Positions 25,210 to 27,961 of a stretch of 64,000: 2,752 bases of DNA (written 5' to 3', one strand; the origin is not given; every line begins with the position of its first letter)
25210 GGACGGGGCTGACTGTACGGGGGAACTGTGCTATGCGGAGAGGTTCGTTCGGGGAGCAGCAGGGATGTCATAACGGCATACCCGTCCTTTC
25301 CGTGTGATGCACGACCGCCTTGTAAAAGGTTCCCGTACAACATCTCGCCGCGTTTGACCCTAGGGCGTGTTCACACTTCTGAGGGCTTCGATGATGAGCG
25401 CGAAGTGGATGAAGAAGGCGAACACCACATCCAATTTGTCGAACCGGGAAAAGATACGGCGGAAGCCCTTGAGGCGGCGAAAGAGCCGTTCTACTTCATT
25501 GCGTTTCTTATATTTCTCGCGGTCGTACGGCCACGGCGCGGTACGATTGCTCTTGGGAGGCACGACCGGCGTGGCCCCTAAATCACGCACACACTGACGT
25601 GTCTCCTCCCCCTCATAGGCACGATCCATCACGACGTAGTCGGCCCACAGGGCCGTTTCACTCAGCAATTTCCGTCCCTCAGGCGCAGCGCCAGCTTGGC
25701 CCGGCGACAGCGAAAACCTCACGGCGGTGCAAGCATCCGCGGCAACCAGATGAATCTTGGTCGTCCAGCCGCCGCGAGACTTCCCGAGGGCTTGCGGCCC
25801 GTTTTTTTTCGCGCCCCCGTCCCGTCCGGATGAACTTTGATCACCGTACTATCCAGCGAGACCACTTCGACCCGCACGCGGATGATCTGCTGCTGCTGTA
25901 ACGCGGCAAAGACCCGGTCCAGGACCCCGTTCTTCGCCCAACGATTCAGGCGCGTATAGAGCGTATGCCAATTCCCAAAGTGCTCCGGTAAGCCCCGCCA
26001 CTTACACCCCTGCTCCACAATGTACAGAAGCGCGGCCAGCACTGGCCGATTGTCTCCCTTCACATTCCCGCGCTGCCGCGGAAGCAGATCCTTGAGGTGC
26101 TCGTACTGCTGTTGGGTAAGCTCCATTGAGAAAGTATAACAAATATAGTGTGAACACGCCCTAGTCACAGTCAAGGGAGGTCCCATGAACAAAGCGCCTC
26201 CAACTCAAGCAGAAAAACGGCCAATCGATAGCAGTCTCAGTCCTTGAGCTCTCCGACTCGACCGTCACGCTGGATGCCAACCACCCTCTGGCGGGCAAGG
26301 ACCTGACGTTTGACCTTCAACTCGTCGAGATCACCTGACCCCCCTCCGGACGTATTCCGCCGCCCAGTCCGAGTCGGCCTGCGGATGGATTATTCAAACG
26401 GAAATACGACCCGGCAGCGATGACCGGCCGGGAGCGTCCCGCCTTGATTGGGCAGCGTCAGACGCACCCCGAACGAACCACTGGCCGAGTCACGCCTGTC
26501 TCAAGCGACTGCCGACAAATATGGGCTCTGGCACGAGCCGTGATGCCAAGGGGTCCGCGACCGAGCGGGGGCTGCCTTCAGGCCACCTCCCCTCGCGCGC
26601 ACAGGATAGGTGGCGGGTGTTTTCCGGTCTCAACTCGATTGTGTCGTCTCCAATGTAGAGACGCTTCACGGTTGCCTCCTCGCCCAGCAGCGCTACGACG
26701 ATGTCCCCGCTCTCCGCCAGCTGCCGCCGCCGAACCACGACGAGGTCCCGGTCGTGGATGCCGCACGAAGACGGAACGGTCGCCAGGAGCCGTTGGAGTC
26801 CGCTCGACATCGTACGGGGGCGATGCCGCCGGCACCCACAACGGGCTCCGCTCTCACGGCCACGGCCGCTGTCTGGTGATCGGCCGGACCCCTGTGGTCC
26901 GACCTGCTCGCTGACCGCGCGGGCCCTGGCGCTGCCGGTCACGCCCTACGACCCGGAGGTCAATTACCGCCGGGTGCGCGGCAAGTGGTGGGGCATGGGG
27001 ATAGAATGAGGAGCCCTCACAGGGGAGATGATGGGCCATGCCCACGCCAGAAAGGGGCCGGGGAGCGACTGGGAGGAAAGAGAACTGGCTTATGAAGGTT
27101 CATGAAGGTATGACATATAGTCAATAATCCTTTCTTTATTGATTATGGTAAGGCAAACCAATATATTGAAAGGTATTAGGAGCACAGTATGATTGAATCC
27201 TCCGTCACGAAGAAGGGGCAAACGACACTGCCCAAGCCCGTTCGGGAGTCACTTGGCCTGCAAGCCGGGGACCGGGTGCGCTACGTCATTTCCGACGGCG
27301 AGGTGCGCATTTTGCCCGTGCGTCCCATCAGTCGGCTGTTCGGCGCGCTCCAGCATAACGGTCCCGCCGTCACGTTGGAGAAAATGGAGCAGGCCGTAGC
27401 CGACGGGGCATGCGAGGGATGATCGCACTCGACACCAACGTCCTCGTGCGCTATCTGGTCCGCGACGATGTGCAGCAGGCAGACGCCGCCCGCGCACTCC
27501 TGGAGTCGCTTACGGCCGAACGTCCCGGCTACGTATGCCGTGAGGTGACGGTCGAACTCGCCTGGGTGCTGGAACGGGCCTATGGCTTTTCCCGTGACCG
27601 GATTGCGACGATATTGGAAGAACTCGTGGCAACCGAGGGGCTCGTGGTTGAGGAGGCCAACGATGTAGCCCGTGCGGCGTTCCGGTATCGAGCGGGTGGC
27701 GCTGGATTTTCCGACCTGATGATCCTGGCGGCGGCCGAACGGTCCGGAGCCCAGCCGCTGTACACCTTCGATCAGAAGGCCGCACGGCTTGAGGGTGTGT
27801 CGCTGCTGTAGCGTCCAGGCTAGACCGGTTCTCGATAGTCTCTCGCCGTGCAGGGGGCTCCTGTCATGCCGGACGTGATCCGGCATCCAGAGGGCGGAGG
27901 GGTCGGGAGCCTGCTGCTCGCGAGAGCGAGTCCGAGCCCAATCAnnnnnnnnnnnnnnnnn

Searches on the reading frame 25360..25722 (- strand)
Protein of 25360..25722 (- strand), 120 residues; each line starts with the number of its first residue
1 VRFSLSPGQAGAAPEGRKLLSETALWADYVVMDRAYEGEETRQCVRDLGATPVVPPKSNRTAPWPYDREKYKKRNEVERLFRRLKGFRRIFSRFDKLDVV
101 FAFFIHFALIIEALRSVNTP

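Call 37: search_protein_families(library=pfam, proteins=[window:25360-25722:-], max_evalue=0.001)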
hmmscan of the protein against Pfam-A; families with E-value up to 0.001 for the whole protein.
window:25360-25722:- (120 aa): 2 families
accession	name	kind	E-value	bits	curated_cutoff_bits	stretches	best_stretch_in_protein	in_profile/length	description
PF01609.27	DDE_Tnp_1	-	1e-11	45.4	23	1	3-60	52-110/200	Transposase DDE domain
PF13586.12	DDE_Tnp_1_2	-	4.5e-08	33.9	29.2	1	30-114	1-85/86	Transposase DDE domain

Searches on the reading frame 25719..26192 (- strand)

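Call 37: search_protein_families(library=pfam, proteins=[window:25719-26192:-], max_evalue=0.001)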
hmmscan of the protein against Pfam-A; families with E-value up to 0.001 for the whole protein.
window:25719-26192:- (157 aa): 1 family
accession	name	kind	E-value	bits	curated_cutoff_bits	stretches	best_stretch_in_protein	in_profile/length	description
PF13340.11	DUF4096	-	1.4e-21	76.9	34.3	1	25-95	1-76/76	Putative transposase of IS4/5 family (DUF4096)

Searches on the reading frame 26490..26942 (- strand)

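Call 37: search_protein_families(library=pfam, proteins=[window:26490-26942:-], max_evalue=0.001)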
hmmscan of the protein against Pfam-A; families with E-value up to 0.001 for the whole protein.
window:26490-26942:- (150 aa): 1 family
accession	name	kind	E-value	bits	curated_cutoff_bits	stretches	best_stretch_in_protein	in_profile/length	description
PF00717.28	Peptidase_S24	-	1.8e-12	47.5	23.3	1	61-111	48-98/116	Peptidase S24-like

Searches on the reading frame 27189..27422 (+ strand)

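Call 37: search_protein_families(library=pfam, proteins=[window:27189-27422:+], max_evalue=0.001)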
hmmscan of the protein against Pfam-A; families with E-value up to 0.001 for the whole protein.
window:27189-27422:+ (77 aa): 2 families
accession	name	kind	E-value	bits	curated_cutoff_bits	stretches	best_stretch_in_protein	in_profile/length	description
PF04014.23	MazE_antitoxin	-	7.1e-10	39.1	24.7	1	6-46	4-45/48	Antidote-toxin recognition MazE, bacterial antitoxin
PF15937.10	PrlF_antitoxin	-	1.2e-07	32.3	32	1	3-41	1-40/99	prlF antitoxin for toxin YhaV_toxin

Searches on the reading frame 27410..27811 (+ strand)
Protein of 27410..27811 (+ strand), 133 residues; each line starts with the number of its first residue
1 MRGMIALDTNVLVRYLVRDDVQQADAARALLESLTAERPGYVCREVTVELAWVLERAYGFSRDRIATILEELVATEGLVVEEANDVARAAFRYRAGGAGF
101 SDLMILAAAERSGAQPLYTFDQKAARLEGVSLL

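Call 37: search_protein_families(library=pfam, proteins=[window:27410-27811:+], max_evalue=0.001)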
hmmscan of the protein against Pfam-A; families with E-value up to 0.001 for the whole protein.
window:27410-27811:+ (133 aa): 2 families
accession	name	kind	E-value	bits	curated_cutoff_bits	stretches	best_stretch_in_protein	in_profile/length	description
PF01850.27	PIN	-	6.2e-15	56.3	23.6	1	5-128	1-118/120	PIN domain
PF13470.12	PIN_3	-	0.00013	23.2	27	1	7-122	4-114/115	PIN domain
